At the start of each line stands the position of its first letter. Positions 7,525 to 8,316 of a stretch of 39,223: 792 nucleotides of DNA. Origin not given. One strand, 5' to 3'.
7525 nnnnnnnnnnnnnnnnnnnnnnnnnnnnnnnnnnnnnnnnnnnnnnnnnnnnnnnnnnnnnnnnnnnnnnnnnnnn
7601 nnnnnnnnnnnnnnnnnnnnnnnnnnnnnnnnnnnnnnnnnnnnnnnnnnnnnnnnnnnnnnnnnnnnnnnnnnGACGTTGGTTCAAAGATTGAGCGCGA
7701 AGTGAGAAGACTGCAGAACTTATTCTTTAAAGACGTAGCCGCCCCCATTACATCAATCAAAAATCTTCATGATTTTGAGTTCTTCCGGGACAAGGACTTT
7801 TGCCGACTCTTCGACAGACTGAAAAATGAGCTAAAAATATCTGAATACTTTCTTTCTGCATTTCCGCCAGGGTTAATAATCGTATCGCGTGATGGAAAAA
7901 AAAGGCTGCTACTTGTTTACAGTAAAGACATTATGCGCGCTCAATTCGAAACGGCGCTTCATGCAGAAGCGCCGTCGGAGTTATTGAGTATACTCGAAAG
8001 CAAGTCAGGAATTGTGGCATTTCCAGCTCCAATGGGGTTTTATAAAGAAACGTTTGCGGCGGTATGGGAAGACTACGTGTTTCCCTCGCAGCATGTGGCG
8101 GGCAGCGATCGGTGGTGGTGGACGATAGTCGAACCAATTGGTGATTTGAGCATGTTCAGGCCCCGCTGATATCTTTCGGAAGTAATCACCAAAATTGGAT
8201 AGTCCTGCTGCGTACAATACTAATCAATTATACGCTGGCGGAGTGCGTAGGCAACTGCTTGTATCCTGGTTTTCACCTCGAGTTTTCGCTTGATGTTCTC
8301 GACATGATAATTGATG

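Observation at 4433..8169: Cqs/Lqs-type alpha-hydroxyketone quorum-sensing cluster in an alphaproteobacterial mobile element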

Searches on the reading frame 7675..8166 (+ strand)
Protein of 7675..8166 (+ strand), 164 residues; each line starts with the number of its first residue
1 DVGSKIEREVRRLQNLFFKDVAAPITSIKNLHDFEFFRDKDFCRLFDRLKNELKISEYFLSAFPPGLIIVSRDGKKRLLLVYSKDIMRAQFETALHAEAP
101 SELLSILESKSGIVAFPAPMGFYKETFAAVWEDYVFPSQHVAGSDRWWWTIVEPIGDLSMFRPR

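Call 98: predict_structure(alignment_id=A3)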
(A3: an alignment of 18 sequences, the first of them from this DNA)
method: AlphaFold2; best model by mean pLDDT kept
length: 164 residues; sequences in the alignment: 18
mean_pLDDT: 87.2   pTM: 0.74
mean pLDDT of the five models: 87.2, 86.2, 86.0, 83.9, 83.8
residues with pLDDT >= 90: 109; 70-90: 35; 50-70: 15; < 50: 5
segments of 3 or more residues with pLDDT < 50: 160-164
pLDDT, mean of each block of 10 residues (from residue 1): 89 84 62 84 97 94 85 93 93 96 98 87 90 96 95 71 38
secondary structure, 60 per line:
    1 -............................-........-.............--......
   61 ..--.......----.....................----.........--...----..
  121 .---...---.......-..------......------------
elements in order: H2-29 H31-38 H40-52 E55-62 E65-71 E76-83 H84-96 H101-109 E112-114 H131-134 E135-137 E147-152

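Call 102: fold_search(model_id=the predicted structure, library=pdb)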
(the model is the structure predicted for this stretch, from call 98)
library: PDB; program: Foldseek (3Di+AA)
matches with E <= 10: 441; with E <= 0.001: 1
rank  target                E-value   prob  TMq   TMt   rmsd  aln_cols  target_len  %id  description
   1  6sy9                  1.1e-07  1.00  0.60  0.33  13.5       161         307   21  Structure of the Legionella pneumophila response regulator LqsR (released 2020-02-05)
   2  5yjz                  1.9e-01  0.16  0.19  0.10  14.4       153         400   12  The native crystal structure of Rv3197 from Mycobacterium tuberculosis (released 2018-02-07)
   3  4pdy                  2.4e-01  0.38  0.24  0.13   9.6       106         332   13  Crystal structure of aminoglycoside phosphotransferase from Alicyclobacillus acidocaldarius subsp. acidocaldarius DSM 44 (released 2014-05-07)
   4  5yk2                  2.7e-01  0.12  0.18  0.09  15.0       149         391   11  The complex structure of Rv3197-erythromycin from Mycobacterium tuberculosis (released 2018-02-07)
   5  4otp                  4.5e-01  0.38  0.24  0.17   6.3        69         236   14  Crystal structure of the catalytic domain of the human RioK1 atypical protein kinase in complex with ADP/Mg2+ (released 2014-07-02)
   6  6t6d_A                4.5e-01  0.15  0.24  0.15   7.6       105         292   14  Crystal structure of the ACVR1 (ALK2) kinase in complex with the compound M4K2149 (released 2019-10-30)
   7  6z36_A                4.5e-01  0.14  0.23  0.16   7.6       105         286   11  Crystal structure of the ACVR1 (ALK2) kinase in complex with the compound M4K2118 (released 2020-05-27)
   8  5e8z                  4.8e-01  0.18  0.25  0.16   8.3       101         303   14  TGF-BETA RECEPTOR TYPE 1 KINASE DOMAIN (T204D) IN COMPLEX WITH 3-AMINO-6-[4-(2-HYDROXYETHYL)PHENYL]-N-[4-(MORPHOLIN-4-YL (released 2016-05-11)
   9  6srh_A                5.1e-01  0.13  0.24  0.15   7.7       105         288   12  Crystal structure of the ACVR1 (ALK2) kinase in complex with the compound M4K2117 (released 2019-09-18)
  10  5yk1                  5.1e-01  0.10  0.19  0.09  14.3       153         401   10  The complex structure of Rv3197-AMPPNP from Mycobacterium tuberculosis (released 2018-02-07)
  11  5e8s                  5.4e-01  0.15  0.25  0.15   8.2       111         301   14  TGF-BETA RECEPTOR TYPE 1 KINASE DOMAIN (WT) (released 2016-05-11)
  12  8yhf                  5.4e-01  0.14  0.24  0.15   8.4       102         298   14  The Crystal Structure of the Type I TGF beta receptor from Biortus. (released 2024-03-13)
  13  2zv2                  5.8e-01  0.16  0.24  0.17   7.3       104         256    8  Crystal structure of human calcium/calmodulin-dependent protein kinase kinase 2, beta, CaMKK2 kinase domain in complex w (released 2009-11-03)
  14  6t6d_D                5.8e-01  0.13  0.24  0.16   7.6       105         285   15  Crystal structure of the ACVR1 (ALK2) kinase in complex with the compound M4K2149 (released 2019-10-30)
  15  5yk0                  5.8e-01  0.08  0.16  0.08  15.3       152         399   10  The complex structure of Rv3197-ADP from Mycobacterium tuberculosis (released 2018-02-07)
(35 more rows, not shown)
